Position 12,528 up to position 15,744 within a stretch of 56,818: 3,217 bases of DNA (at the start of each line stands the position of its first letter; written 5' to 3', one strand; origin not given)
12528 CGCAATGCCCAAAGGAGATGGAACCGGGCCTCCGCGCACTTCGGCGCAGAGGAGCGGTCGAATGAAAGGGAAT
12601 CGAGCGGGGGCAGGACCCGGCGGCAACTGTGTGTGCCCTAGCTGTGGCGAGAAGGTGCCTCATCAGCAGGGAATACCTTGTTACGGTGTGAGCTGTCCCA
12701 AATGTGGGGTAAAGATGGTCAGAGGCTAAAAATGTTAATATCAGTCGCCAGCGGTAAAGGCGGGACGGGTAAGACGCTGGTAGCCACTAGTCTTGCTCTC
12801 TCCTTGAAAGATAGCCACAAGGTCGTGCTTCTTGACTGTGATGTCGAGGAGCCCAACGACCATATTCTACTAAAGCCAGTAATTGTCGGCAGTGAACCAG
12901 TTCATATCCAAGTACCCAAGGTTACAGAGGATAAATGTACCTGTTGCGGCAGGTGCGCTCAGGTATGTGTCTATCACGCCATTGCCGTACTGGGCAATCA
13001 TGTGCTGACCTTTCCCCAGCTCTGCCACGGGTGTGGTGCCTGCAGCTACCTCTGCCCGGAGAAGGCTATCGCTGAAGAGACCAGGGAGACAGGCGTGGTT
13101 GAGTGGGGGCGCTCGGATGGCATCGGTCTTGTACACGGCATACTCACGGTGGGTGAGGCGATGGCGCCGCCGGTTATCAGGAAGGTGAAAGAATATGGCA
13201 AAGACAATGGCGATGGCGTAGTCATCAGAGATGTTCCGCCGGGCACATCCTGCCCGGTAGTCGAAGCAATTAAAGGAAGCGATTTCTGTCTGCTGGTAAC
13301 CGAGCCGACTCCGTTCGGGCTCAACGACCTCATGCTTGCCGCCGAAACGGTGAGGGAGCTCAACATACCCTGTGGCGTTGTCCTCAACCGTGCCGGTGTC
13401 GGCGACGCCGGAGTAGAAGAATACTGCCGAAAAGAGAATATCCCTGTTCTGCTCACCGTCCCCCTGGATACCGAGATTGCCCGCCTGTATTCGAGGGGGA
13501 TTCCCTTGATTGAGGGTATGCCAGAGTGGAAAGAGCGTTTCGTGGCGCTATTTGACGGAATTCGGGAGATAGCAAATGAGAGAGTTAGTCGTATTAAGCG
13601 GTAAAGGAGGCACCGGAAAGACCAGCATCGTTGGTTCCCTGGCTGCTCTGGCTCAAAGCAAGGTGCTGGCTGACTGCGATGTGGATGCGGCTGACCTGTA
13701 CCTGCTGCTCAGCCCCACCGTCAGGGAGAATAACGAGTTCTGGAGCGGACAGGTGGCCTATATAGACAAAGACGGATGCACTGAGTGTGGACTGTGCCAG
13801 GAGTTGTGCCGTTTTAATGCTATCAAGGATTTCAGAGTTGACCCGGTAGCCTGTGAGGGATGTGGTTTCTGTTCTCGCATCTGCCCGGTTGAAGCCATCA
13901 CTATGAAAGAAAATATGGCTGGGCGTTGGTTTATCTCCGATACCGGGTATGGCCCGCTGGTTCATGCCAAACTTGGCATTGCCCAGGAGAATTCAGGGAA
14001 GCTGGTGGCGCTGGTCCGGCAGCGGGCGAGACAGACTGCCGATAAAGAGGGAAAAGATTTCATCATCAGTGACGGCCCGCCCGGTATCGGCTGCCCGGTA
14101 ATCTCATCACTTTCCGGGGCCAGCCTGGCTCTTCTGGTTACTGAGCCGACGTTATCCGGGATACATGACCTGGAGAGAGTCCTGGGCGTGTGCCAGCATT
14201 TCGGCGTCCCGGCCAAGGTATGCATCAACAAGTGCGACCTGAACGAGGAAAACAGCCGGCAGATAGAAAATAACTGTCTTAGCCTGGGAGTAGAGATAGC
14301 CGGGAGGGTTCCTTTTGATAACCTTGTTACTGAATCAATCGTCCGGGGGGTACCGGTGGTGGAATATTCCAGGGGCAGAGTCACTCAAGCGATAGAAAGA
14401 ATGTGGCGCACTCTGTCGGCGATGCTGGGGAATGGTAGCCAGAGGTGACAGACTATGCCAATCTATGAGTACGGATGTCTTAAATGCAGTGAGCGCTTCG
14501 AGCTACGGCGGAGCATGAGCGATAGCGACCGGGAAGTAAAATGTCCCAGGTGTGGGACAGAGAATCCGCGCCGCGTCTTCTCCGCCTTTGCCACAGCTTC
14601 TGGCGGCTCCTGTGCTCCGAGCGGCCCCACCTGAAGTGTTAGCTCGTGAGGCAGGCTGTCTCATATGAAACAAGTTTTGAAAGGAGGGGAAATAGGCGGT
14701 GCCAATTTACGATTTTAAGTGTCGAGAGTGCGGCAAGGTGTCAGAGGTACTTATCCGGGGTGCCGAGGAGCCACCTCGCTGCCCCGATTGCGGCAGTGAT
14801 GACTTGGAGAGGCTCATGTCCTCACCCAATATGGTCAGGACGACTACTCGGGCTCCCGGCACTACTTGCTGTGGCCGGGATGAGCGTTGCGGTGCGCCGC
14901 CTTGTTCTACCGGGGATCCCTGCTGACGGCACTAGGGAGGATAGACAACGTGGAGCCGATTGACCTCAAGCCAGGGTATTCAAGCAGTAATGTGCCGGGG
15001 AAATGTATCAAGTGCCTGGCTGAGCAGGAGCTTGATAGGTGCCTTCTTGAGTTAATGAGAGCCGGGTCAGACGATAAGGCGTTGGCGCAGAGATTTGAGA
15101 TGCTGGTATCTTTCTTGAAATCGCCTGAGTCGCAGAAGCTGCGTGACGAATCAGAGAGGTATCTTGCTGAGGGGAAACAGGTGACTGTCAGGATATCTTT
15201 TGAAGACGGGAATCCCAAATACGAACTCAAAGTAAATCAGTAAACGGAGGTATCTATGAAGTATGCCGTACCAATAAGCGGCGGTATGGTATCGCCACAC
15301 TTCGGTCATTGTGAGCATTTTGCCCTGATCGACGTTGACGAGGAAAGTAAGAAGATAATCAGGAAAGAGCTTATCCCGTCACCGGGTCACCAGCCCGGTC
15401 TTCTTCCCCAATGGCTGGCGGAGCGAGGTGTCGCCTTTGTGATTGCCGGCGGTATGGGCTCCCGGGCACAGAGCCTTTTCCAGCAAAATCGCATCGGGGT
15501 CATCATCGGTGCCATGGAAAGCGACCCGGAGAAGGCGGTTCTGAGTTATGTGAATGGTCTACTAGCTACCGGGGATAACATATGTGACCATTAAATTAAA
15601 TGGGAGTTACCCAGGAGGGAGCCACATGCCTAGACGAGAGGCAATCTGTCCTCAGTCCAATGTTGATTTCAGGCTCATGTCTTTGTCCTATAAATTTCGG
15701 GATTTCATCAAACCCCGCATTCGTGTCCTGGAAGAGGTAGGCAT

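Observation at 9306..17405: A 17-gene Fur-linked operon of NifX-like, ferredoxin-MinD, Mrp, DUF134, DUF364 and DUF5320 proteins: candidate uncharacterised metallocofactor assembly system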

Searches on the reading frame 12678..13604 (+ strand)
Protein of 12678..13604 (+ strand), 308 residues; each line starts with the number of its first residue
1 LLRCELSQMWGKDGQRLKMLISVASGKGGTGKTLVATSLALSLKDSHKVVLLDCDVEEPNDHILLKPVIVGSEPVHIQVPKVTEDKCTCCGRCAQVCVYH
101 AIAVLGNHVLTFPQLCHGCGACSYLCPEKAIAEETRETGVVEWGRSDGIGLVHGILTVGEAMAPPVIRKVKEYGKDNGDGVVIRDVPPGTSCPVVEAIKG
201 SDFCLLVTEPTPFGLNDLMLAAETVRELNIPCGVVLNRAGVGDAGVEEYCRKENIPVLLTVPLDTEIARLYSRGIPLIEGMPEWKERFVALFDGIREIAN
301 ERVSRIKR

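Call 3: search_protein_families(library=pfam, max_evalue=0.01, proteins=[window:12678-13604:+])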
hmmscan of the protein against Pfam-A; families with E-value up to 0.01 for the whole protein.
window:12678-13604:+ (308 aa): 14 families
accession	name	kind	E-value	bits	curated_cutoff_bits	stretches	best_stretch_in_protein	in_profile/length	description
PF01656.29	CbiA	-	4.2e-16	59.5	25.4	1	21-277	1-125/125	CobQ/CobB/MinD/ParA nucleotide binding domain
PF10609.15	ParA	-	5.7e-15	55.8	27.1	2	18-60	3-46/246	NUBPL iron-transfer P-loop NTPase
PF13614.12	AAA_31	-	2.8e-07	31.1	27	1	20-56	3-40/177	AAA domain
PF00037.32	Fer4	-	1.3e-06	28.4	21.1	1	113-131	5-23/24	4Fe-4S binding domain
PF12838.12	Fer4_7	-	1.5e-06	29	27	0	116-132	2-18/52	4Fe-4S dicluster domain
PF13237.11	Fer4_10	-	9.2e-06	25.9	25.5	1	82-127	4-53/53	4Fe-4S dicluster domain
PF25160.1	LdpA_Fe-S-bd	-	1.3e-05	25.3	27.6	1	112-135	24-47/49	LdpA Fe-S cluster-binding domain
PF12837.12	Fer4_6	-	1.7e-05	24.9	25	1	113-131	6-24/24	4Fe-4S binding domain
PF14697.11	Fer4_21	-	2.5e-05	24.8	35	1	82-131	3-57/59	4Fe-4S dicluster domain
PF13484.11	Fer4_16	-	0.0014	19.8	30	0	116-136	2-21/66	4Fe-4S double cluster binding domain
PF00142.24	Fer4_NifH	-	0.0017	18.3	25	0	25-66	6-48/271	4Fe-4S iron sulfur cluster binding proteins, NifH/frxC family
PF13187.11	Fer4_9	-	0.002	18.6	27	0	86-131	1-52/52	4Fe-4S dicluster domain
PF13534.11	Fer4_17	-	0.0023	18.9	22.2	0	114-129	44-59/61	4Fe-4S dicluster domain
PF02374.21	ArsA_ATPase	-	0.0067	16.1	24.3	0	23-52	5-34/305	Anion-transporting ATPase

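Call 36: search_protein_families(library=ncbifam, max_evalue=0.001, proteins=[window:12735-13604:+])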
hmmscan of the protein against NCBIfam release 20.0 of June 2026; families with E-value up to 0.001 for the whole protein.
window:12735-13604:+ (289 aa): 40 families (the best 25 are shown)
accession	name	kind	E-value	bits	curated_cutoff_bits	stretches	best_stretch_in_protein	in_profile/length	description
TIGR01969.1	minD_arch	subfamily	2.3e-16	59.7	201.75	2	2-46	3-48/251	cell division ATPase MinD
NF041136.1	MrpORP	equivalog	1.7e-12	47.3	450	1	2-41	8-48/365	iron-sulfur cluster carrier protein MrpORP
NF041546.1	ParA_partition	equivalog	1.7e-11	44.1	180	1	2-37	2-38/203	ParA family partition ATPase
NF038196.1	ferrodoxin_EFR1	subfamily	2e-09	37.8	75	1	63-115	182-232/242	EFR1 family ferrodoxin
NF040770.1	hetero_SS_HdrA2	exception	2.4e-09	35.9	1100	1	60-115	571-626/777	CoB-CoM heterodisulfide reductase HdrA2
NF041891.1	hdrA_Methbact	equivalog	2.3e-08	32.8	1300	1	58-113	564-619/762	ferredoxin:CoB-CoM heterodisulfide reductase subunit HdrA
TIGR02700.1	flavo_MJ0208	hypoth_equivalog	7.7e-08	31.9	251.35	1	48-115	129-197/234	dihydromethanopterin reductase (acceptor)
TIGR02179.1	PorD_KorD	subfamily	8.5e-07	29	60.05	1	60-114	19-74/78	2-oxoacid:acceptor oxidoreductase, delta subunit, pyruvate/2-ketoisovalerate family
NF040864.1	HgcB_ferredoxin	equivalog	1.1e-06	28.4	99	1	62-114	10-63/93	mercury methylation ferredoxin HgcB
NF007202.0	PRK09623.1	equivalog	1.4e-06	28.6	166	1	56-116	41-102/105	3-methyl-2-oxobutanoate dehydrogenase subunit delta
TIGR01968.1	minD_bact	equivalog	2.4e-06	27.1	212.9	1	2-45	4-48/261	septum site-determining protein MinD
NF040684.1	PorD_Arch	equivalog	3.7e-06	26.9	120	1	61-115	27-82/85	pyruvate synthase subunit PorD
NF053622.1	ATPseBagAMYCTU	equivalog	4.4e-06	26.4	400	1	4-39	11-45/325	ATPase BagA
TIGR04041.1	activase_YjjW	hypoth_equivalog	6.3e-06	25.8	250.2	1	64-114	39-89/276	YjjW family glycine radical enzyme activase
NF043039.1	HgcAB_like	equivalog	8.3e-06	25.6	285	1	62-112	296-349/350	HgcAB-like fusion protein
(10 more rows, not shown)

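Call 58: search_solved_structures(query=window:12732-13604:+, max_evalue=0.001)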
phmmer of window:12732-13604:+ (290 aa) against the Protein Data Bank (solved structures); distinct sequences matched with E-value up to 0.001: 34.
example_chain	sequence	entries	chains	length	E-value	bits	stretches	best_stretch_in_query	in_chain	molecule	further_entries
1g3q_A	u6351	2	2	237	4.3e-12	49.1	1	146-280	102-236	CELL DIVISION INHIBITOR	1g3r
7np8_A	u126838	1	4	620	9.6e-11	44.7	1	58-137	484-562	Coenzyme F420-dependent sulfite reductase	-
1ion_A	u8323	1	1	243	1.3e-10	44.2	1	148-281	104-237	PROBABLE CELL DIVISION INHIBITOR MIND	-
7npa_A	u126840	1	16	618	4e-09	39.4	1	56-137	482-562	Coenzyme F420-dependent sulfite reductase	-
9tn7_A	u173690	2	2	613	3.2e-08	36.4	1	58-138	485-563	Coenzyme F420 hydrogenase/dehydrogenase beta subunit domain protein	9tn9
3vx3_A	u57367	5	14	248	5.3e-08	35.7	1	2-47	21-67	ATPase involved in chromosome partitioning, ParA/MinD family, Mrp homolog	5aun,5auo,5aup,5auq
6fah_A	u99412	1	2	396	6.8e-07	32.1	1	63-130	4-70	Caffeyl-CoA reductase-Etf complex subunit CarE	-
7zc6_B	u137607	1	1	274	1.7e-06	30.8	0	68-113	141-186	RnfB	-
1hyq_A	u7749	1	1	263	2.2e-06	30.4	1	3-47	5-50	CELL DIVISION INHIBITOR (MIND-1)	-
4rz2_A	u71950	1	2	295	7.3e-06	28.7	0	3-47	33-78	Site-determining protein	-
9sw6_G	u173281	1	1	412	1.7e-05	27.5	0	63-115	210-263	Polyferredoxin protein MvhB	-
9g03_E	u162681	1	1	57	2.9e-05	26.7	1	63-116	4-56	Ferredoxin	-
9mqx_B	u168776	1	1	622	5.6e-05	25.8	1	62-118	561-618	NADH:ubiquinone oxidoreductase, NADH-binding (51 kD) subunit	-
4rz3_A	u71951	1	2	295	8.8e-05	25.1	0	3-47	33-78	Site-determining protein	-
8rvv_A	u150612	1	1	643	0.00012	24.7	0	50-116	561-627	H(2):CoB-CoM heterodisulfide,ferredoxin reductase subunit A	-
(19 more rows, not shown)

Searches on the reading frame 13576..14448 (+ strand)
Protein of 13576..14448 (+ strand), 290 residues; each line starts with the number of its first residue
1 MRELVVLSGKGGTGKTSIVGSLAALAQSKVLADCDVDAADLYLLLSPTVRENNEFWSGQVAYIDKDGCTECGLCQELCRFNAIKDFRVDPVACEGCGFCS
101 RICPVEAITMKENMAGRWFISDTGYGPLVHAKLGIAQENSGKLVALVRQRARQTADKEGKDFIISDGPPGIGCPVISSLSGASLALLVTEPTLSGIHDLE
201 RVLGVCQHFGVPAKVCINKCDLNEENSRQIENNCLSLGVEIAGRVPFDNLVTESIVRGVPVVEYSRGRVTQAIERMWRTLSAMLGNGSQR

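Call 4: search_protein_families(library=pfam, max_evalue=0.01, proteins=[window:13576-14448:+])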
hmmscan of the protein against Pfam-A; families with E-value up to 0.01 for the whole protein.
window:13576-14448:+ (290 aa): 14 families
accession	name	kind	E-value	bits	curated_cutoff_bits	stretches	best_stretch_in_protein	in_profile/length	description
PF01656.29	CbiA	-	1.3e-10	41.8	25.4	1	4-261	1-125/125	CobQ/CobB/MinD/ParA nucleotide binding domain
PF00037.32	Fer4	-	2.2e-10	40.4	21.1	2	87-109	2-24/24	4Fe-4S binding domain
PF12838.12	Fer4_7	-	6.6e-09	36.6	27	2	93-113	2-22/52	4Fe-4S dicluster domain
PF10609.15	ParA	-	7e-08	32.6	27.1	0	159-276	111-241/246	NUBPL iron-transfer P-loop NTPase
PF12837.12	Fer4_6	-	2.6e-07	30.7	25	1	87-108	3-24/24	4Fe-4S binding domain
PF14697.11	Fer4_21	-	3.8e-07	30.6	35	1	61-110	1-59/59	4Fe-4S dicluster domain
PF25160.1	LdpA_Fe-S-bd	-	5.2e-06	26.6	27.6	1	74-111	9-46/49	LdpA Fe-S cluster-binding domain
PF13484.11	Fer4_16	-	8.3e-06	26.9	30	1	93-116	2-26/66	4Fe-4S double cluster binding domain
PF12797.12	Fer4_2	-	1.9e-05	24.8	24.5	1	62-78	4-20/22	4Fe-4S binding domain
PF03193.22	RsgA_GTPase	-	2.4e-05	24.7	30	0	197-241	40-86/174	RsgA GTPase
PF13187.11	Fer4_9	-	0.00026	21.4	27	0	92-114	1-23/52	4Fe-4S dicluster domain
PF13237.11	Fer4_10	-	0.0018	18.6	25.5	1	87-111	3-22/53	4Fe-4S dicluster domain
PF13191.12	AAA_16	-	0.002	19.1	32.6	1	3-35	25-61/167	AAA ATPase domain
PF13614.12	AAA_31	-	0.0023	18.3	27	0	3-37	3-39/177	AAA domain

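Call 36: search_protein_families(library=ncbifam, max_evalue=0.001, proteins=[window:13576-14448:+])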
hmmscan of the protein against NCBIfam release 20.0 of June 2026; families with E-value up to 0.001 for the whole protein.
window:13576-14448:+ (290 aa): 40 families (the best 25 are shown)
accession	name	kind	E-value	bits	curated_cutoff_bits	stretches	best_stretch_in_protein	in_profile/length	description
TIGR01969.1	minD_arch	subfamily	4.3e-16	58.9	201.75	2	158-273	107-223/251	cell division ATPase MinD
TIGR01968.1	minD_bact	equivalog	5.6e-16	58.7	212.9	1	157-279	109-235/261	septum site-determining protein MinD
NF040770.1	hetero_SS_HdrA2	exception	1.9e-12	46.1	1100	1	59-112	570-627/777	CoB-CoM heterodisulfide reductase HdrA2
NF041891.1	hdrA_Methbact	equivalog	2.1e-11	42.8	1300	1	59-119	565-629/762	ferredoxin:CoB-CoM heterodisulfide reductase subunit HdrA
NF041136.1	MrpORP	equivalog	1.1e-09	38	450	1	160-280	115-248/365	iron-sulfur cluster carrier protein MrpORP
NF041778.1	hetero_SS_HdrA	equivalog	4.2e-08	31.5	1400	1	56-111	577-636/771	ferredoxin:CoB-CoM heterodisulfide reductase subunit HdrA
NF042909.1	FMH_DH_FwdF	exception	5e-08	32.4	375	1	91-114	15-38/336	tungsten-dependent formylmethanofuran dehydrogenase subunit FwdF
NF041546.1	ParA_partition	equivalog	9e-08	31.9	180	1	143-277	58-201/203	ParA family partition ATPase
NF008079.0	PRK10818.1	equivalog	1.2e-07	31.3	508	1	157-206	111-160/270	septum site-determining protein MinD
NF038196.1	ferrodoxin_EFR1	subfamily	1.3e-07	31.9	75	1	65-113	183-234/242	EFR1 family ferrodoxin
NF058577.1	FdxA_fam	equivalog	2.1e-07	31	65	1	61-107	2-52/52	4Fe-4S ferredoxin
TIGR01944.1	rnfB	subfamily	2.5e-07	30.4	68.7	1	51-113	98-165/190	RnfABCDGE type electron transport complex subunit B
TIGR04105.1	FeFe_hydrog_B1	subfamily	3.5e-07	29.3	450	1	59-86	135-162/462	monomeric [FeFe] hydrogenase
TIGR02179.1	PorD_KorD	subfamily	4.1e-07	30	60.05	1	56-112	15-76/78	2-oxoacid:acceptor oxidoreductase, delta subunit, pyruvate/2-ketoisovalerate family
NF005504.0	PRK07118.1-3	equivalog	8.7e-07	28.6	437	0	91-115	219-243/293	Fe-S cluster domain-containing protein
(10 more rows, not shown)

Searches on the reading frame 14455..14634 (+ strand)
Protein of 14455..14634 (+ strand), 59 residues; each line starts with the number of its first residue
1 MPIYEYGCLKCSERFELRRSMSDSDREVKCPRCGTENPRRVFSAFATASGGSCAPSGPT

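Call 4: search_protein_families(library=pfam, max_evalue=0.01, proteins=[window:14455-14634:+])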
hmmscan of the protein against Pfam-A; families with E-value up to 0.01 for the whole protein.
window:14455-14634:+ (59 aa): 9 families
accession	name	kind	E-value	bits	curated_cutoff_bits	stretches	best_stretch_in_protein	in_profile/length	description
PF09723.15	Zn_ribbon_8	-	2.6e-15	56.6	34.4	1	1-42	1-41/41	Zinc ribbon domain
PF13717.11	Zn_ribbon_4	-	6.7e-05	23.2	30.3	1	8-35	5-33/36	zinc-ribbon domain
PF14952.11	zf-tcix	-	0.00038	20.4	31.2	1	29-42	12-25/42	Putative treble-clef, zinc-finger, Zn-binding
PF23451.1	Zn_ribbon_PaaD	-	0.00094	19.2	27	1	21-41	8-28/53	PaaD zinc beta ribbon domain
PF10122.14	Zn_ribbon_Com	-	0.0013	18.6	22.9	1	27-43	24-40/52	Mu-like prophage protein Com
PF24463.1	DUF7577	-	0.0016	18.5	28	1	28-39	3-14/27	Domain of unknown function (DUF7577)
PF24441.1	DUF7560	-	0.0026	17.9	27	1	2-42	2-42/44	Family of unknown function (DUF7560)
PF17283.8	Zn_ribbon_SprT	-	0.0051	17.3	28.1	0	4-36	3-33/38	SprT-like zinc ribbon domain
PF19134.6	DUF5817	-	0.0052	17.2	31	1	7-48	5-42/57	Domain of unknown function (DUF5817)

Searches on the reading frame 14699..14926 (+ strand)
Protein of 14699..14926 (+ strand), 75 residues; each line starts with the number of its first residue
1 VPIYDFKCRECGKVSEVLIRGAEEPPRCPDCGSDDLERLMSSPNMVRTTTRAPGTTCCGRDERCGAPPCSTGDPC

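Call 4: search_protein_families(library=pfam, max_evalue=0.01, proteins=[window:14699-14926:+])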
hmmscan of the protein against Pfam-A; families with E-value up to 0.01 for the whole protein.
window:14699-14926:+ (75 aa): 3 families
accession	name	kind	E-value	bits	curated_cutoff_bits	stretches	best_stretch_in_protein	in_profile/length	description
PF09723.15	Zn_ribbon_8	-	1.5e-15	57.4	34.4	1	1-40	1-41/41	Zinc ribbon domain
PF23458.2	DUF7130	-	0.0045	17.3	35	1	6-35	54-80/89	Domain of unknown function (DUF7130)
PF01155.25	HypA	-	0.0074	16.7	28.9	1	6-39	71-100/112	Hydrogenase/urease nickel incorporation, metallochaperone, hypA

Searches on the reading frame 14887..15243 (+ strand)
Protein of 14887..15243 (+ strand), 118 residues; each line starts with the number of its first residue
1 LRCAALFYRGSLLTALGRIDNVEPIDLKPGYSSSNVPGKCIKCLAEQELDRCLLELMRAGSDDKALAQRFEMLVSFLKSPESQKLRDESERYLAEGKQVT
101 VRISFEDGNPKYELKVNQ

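Call 4: search_protein_families(library=pfam, max_evalue=0.01, proteins=[window:14887-15243:+])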
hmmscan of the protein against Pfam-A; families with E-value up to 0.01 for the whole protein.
window:14887-15243:+ (118 aa): 0 families

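Call 36: search_protein_families(library=ncbifam, max_evalue=0.001, proteins=[window:14887-15243:+])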
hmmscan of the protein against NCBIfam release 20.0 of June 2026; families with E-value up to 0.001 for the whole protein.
window:14887-15243:+ (118 aa): 0 families

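Call 87: search_protein_families(library=pfam, max_evalue=10, proteins=[window:14950-15243:+])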
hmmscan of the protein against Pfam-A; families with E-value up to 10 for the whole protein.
window:14950-15243:+ (97 aa): 1 family
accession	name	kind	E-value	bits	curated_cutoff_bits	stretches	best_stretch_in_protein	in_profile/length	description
PF01371.25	Trp_repressor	-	0.12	12.9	27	1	19-63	9-53/88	Trp repressor protein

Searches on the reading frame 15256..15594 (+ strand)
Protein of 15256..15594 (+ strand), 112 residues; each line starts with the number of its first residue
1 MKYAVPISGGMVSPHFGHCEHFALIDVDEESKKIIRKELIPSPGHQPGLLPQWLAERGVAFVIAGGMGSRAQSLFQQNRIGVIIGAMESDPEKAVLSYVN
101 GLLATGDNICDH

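Call 4: search_protein_families(library=pfam, max_evalue=0.01, proteins=[window:15256-15594:+])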
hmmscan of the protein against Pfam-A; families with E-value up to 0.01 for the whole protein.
window:15256-15594:+ (112 aa): 1 family
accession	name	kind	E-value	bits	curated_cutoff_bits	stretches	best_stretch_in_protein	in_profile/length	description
PF02579.22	Nitro_FeMo-Co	-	1.3e-21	77.1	26.3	1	9-98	2-92/94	Dinitrogenase iron-molybdenum cofactor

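Call 27: search_solved_structures(query=window:15256-15594:+, max_evalue=0.01, show_alignments=2)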
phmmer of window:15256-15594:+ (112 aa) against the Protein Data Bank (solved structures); distinct sequences matched with E-value up to 0.01: 4.
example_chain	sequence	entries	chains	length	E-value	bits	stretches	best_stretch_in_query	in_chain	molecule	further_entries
2yx6_A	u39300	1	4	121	8.3e-10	42.1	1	11-88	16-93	Hypothetical protein PH0822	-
1t3v_A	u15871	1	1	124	7.3e-09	39.1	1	10-107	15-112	conserved hypothetical protein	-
1o13_A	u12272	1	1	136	9.4e-09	38.7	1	10-107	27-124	probable NifB protein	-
1rdu_A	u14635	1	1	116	0.0012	22.2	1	9-76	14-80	conserved hypothetical protein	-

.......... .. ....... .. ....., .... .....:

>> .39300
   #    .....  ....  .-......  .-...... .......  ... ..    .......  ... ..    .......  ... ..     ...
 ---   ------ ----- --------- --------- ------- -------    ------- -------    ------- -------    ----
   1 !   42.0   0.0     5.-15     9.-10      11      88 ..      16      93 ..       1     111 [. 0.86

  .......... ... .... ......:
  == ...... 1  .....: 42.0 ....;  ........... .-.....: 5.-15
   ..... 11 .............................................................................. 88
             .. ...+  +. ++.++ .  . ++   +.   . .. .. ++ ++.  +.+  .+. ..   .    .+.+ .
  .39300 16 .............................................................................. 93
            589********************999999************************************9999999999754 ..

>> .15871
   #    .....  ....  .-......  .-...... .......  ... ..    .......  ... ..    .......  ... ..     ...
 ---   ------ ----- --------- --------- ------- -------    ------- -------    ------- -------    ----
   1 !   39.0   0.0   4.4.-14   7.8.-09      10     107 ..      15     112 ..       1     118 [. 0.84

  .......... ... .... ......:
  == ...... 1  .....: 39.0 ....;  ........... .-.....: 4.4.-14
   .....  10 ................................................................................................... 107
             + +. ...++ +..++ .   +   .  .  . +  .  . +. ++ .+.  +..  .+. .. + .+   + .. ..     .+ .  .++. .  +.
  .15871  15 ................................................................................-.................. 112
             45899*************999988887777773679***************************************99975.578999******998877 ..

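Call 36: search_protein_families(library=ncbifam, max_evalue=0.001, proteins=[window:15256-15594:+])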
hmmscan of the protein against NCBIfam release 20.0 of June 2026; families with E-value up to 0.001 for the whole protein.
window:15256-15594:+ (112 aa): 1 family
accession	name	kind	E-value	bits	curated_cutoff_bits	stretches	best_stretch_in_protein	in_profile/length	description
NF041136.1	MrpORP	equivalog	1.5e-34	119.8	450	1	1-101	265-363/365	iron-sulfur cluster carrier protein MrpORP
